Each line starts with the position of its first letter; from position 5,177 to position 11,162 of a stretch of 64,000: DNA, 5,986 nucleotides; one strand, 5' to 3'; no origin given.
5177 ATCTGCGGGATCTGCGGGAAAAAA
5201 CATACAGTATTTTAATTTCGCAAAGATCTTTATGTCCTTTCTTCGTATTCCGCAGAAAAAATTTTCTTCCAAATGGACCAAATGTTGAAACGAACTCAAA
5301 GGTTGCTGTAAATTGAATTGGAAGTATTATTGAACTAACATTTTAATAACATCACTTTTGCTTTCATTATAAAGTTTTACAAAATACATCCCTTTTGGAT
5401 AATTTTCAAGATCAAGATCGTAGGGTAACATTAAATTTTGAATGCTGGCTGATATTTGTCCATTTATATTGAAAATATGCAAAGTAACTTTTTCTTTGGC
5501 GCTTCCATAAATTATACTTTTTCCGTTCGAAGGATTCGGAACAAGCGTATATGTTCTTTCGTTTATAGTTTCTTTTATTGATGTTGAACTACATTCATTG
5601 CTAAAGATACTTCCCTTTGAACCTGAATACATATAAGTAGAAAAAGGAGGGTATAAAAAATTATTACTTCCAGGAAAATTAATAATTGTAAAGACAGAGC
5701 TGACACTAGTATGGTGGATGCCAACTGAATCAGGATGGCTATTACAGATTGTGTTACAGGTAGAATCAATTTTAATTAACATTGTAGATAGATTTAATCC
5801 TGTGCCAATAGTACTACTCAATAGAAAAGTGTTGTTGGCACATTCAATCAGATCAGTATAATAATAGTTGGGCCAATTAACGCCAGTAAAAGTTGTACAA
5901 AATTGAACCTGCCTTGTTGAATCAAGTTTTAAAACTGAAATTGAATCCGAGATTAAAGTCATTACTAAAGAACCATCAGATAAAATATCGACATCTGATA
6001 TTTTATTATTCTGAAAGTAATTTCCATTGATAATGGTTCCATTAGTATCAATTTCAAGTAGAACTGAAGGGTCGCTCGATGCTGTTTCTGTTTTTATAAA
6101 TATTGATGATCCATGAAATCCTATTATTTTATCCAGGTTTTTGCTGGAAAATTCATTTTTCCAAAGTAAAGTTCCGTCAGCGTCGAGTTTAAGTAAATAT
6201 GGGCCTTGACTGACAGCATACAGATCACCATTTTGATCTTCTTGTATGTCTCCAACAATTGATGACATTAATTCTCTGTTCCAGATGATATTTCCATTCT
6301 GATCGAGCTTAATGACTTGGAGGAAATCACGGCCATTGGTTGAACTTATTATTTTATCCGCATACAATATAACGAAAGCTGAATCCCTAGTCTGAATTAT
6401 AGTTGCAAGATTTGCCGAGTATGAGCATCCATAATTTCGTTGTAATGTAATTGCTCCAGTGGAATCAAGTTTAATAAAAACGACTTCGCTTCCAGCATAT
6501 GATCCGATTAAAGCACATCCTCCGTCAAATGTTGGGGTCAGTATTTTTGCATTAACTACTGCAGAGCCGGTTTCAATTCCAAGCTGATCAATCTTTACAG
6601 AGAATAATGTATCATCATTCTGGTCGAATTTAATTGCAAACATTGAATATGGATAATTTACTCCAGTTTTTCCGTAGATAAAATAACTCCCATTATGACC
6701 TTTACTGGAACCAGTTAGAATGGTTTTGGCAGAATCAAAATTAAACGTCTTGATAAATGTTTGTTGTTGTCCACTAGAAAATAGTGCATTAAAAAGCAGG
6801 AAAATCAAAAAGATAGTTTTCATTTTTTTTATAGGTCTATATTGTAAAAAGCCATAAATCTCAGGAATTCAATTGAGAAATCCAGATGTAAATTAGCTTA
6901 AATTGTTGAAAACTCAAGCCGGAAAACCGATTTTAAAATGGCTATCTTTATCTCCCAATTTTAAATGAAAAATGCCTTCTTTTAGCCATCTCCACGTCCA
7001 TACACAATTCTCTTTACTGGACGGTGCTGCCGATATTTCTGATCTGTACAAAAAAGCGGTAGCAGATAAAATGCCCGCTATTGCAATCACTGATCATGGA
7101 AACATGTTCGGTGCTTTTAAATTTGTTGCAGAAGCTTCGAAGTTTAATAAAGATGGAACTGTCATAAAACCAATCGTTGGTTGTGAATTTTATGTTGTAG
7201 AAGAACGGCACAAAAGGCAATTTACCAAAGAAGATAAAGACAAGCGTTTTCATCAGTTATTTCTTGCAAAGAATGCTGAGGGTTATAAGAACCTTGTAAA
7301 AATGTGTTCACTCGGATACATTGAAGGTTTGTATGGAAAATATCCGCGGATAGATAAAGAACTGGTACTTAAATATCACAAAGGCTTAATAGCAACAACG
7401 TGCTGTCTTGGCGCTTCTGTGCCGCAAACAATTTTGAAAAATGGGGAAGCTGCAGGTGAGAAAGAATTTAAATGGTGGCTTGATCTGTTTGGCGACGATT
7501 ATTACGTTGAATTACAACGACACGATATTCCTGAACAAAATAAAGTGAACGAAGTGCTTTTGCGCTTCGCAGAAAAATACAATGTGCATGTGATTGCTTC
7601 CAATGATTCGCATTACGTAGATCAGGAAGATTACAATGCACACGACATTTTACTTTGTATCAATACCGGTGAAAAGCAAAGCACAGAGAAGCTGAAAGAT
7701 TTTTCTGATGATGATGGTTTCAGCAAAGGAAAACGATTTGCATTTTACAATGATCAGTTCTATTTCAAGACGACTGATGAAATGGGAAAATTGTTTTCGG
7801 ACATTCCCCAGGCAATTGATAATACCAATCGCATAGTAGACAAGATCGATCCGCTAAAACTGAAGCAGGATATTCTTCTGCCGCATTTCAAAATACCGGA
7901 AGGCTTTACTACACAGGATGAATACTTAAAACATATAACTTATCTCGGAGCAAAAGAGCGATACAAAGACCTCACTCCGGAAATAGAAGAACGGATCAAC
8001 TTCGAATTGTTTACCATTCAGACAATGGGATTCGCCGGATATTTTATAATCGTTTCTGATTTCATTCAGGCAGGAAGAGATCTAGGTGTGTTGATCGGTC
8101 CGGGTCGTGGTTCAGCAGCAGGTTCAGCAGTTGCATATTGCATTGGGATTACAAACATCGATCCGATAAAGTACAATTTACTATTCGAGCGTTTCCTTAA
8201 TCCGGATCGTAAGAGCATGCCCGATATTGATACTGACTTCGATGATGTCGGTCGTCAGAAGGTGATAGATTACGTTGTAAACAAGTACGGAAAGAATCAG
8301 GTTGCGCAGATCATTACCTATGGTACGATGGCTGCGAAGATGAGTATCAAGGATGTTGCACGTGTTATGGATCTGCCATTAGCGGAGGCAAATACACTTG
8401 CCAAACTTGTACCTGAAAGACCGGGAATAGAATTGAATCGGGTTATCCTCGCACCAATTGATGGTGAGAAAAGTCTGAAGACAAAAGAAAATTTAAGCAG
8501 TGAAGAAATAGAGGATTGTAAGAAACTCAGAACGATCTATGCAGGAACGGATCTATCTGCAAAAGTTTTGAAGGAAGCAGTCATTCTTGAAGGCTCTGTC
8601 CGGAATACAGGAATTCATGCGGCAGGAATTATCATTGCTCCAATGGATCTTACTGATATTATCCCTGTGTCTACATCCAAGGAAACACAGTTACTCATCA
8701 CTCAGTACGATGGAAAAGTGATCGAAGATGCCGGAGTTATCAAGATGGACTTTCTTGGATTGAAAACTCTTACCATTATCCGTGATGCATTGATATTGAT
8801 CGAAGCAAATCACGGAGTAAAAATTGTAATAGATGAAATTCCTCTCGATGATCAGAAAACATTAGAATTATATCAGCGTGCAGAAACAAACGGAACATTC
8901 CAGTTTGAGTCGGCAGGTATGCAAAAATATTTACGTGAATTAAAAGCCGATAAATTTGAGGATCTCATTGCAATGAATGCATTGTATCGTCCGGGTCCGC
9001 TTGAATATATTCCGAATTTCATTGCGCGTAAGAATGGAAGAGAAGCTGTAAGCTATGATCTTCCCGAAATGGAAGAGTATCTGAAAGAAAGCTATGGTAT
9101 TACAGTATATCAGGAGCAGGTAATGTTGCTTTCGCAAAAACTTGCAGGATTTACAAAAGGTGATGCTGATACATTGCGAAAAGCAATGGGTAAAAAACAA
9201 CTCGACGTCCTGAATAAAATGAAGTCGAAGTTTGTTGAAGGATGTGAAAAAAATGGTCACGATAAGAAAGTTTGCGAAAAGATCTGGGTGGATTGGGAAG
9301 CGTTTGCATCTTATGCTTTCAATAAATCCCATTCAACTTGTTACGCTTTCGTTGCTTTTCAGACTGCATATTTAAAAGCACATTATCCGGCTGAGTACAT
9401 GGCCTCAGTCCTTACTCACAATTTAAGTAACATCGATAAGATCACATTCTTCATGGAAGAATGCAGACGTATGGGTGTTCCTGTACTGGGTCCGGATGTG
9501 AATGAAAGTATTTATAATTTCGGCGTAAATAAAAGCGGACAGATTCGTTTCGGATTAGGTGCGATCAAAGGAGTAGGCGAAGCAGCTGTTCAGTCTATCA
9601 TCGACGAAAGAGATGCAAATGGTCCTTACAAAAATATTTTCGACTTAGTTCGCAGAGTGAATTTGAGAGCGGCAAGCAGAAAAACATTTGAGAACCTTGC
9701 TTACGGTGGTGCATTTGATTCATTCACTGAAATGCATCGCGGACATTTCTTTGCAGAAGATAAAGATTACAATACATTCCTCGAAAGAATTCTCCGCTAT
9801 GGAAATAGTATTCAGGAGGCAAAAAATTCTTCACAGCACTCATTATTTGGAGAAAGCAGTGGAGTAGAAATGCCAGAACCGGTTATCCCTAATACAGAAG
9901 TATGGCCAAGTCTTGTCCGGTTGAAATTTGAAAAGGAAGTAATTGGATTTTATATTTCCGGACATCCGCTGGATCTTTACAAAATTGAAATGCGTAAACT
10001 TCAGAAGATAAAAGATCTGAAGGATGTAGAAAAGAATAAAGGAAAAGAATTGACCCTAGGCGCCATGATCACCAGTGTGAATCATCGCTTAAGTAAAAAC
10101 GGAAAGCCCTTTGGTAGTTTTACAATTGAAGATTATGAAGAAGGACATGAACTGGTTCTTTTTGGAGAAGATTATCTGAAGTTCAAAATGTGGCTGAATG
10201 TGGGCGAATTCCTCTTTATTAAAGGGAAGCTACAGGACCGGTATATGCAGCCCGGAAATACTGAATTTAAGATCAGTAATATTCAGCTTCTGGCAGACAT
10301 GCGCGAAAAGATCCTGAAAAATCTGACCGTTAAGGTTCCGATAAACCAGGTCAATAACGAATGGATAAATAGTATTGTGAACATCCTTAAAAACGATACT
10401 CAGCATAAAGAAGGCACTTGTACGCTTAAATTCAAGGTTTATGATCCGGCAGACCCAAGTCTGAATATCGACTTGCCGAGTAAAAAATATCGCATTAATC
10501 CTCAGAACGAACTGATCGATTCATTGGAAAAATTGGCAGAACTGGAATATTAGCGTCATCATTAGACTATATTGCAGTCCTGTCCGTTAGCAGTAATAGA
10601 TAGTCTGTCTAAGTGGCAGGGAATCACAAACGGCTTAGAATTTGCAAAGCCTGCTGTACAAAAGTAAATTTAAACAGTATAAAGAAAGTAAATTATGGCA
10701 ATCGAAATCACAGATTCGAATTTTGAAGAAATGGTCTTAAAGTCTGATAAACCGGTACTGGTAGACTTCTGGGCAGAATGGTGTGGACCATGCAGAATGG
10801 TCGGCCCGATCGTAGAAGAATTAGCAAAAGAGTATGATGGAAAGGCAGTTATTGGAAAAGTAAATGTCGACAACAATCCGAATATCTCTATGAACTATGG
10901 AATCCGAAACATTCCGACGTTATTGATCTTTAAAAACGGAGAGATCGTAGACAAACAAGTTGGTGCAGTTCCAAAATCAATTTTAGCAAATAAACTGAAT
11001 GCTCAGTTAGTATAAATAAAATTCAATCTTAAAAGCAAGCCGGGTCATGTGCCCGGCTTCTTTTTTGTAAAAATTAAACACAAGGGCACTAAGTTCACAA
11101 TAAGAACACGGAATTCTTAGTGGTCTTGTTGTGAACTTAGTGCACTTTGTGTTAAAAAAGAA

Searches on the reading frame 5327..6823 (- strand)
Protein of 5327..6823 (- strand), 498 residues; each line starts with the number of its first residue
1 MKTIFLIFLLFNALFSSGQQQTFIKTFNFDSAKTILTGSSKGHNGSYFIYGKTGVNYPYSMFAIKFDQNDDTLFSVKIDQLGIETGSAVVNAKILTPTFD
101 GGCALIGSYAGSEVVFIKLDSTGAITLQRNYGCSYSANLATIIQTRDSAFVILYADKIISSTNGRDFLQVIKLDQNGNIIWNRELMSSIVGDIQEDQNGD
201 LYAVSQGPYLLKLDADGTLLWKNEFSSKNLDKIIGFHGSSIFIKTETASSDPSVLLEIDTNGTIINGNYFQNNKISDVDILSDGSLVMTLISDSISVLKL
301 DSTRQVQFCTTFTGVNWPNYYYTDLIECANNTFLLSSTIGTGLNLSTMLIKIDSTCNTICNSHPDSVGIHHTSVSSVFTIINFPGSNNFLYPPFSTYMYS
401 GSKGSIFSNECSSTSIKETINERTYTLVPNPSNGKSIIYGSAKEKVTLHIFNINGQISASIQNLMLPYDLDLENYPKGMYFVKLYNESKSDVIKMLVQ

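Call 22: search_protein_families(library=pfam, proteins=[window:5327-6823:-], max_evalue=0.0001)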
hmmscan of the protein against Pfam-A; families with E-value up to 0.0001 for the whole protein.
window:5327-6823:- (498 aa): 1 family
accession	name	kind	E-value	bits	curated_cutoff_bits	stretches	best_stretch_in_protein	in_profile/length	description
PF18962.6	Por_Secre_tail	-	5.5e-11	43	27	1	429-496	3-74/75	Secretion system C-terminal sorting domain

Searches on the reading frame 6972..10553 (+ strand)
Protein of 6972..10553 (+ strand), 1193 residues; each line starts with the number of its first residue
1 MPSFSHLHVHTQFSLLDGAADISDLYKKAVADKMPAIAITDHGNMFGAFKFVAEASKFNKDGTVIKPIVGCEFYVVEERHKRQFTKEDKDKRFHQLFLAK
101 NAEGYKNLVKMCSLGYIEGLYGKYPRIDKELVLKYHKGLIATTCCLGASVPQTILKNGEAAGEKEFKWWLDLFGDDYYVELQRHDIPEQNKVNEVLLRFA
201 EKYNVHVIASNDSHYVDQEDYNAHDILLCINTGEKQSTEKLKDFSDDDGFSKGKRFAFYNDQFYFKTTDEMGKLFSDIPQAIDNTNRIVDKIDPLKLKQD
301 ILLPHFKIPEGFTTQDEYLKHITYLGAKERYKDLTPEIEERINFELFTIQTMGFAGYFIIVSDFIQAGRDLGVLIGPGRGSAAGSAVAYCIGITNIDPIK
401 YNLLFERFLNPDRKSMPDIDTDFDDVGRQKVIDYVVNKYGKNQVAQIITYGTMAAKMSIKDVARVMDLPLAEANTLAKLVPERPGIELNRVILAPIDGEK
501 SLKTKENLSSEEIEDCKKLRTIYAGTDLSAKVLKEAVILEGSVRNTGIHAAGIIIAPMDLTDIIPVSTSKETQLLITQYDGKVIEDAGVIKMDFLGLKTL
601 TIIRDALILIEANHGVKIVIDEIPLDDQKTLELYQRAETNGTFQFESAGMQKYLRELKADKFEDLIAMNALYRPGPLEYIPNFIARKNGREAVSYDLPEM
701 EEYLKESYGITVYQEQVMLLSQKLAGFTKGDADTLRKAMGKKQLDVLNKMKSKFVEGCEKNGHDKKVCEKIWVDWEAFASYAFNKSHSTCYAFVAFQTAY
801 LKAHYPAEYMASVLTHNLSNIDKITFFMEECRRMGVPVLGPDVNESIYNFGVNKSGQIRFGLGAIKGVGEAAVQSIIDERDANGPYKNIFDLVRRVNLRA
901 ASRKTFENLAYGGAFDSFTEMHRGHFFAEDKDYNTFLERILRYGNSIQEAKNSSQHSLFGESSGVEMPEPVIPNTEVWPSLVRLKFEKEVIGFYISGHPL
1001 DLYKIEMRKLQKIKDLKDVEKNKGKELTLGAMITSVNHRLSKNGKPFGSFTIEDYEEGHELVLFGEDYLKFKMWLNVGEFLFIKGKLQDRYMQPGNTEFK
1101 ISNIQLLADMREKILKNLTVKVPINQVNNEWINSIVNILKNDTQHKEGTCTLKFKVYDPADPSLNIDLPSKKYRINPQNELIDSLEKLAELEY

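Call 22: search_protein_families(library=pfam, proteins=[window:6972-10553:+], max_evalue=0.0001)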
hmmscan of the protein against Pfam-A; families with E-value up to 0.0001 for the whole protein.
window:6972-10553:+ (1193 aa): 5 families
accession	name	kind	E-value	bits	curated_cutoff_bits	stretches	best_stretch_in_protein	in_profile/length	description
PF07733.18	DNA_pol3_alpha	-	3.6e-90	302.5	23.9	1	317-596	1-260/260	Bacterial DNA polymerase III alpha NTPase domain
PF17657.6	DNA_pol3_finger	-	8.8e-60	201.3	22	1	599-762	1-166/166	Bacterial DNA polymerase III alpha subunit finger domain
PF02811.25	PHP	-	1.3e-50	172.4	26.4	1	6-184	1-164/164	PHP domain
PF14579.12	HHH_6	-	1.5e-28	99.3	25.6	1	835-921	1-86/90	Helix-hairpin-helix motif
PF01336.31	tRNA_anti-codon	-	1e-06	29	27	1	1028-1107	2-75/75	OB-fold nucleic acid binding domain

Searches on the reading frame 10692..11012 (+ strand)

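Call 70: search_protein_families(library=pfam, proteins=[window:10692-11012:+], max_evalue=0.01)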
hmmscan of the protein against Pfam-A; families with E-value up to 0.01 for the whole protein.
window:10692-11012:+ (107 aa): 11 families
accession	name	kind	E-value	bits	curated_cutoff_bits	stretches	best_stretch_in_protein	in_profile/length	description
PF00085.26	Thioredoxin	-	1.8e-33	115.1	23.5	1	4-103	3-102/103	Thioredoxin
PF13098.12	Thioredoxin_2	-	1.4e-08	35.4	27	1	17-101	3-103/104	Thioredoxin-like domain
PF13905.12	Thioredoxin_8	-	2.6e-07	31.3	27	1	20-59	2-43/94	Thioredoxin-like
PF08534.16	Redoxin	-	4.1e-06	27.1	26.6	1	19-63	28-74/148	Redoxin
PF04756.19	OST3_OST6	-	5.2e-05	23.2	27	1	4-82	14-104/294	OST3 / OST6 family, transporter family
PF13192.12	Thioredoxin_3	-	9e-05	22.9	24.8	1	31-95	10-67/76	Thioredoxin domain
PF14595.12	Thioredoxin_9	-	0.00018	21.8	25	1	6-95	28-119/129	Thioredoxin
PF00578.27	AhpC-TSA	-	0.00027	21.3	26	1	18-63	24-71/124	AhpC/TSA family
PF13899.12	Thioredoxin_7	-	0.00044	20.8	27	1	17-62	15-63/83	Thioredoxin-like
PF07449.17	HyaE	-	0.0055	17.2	22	1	40-86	49-96/108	Hydrogenase-1 expression protein HyaE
PF13728.12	TraF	-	0.0063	16.8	23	1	23-83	133-202/224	F plasmid transfer operon protein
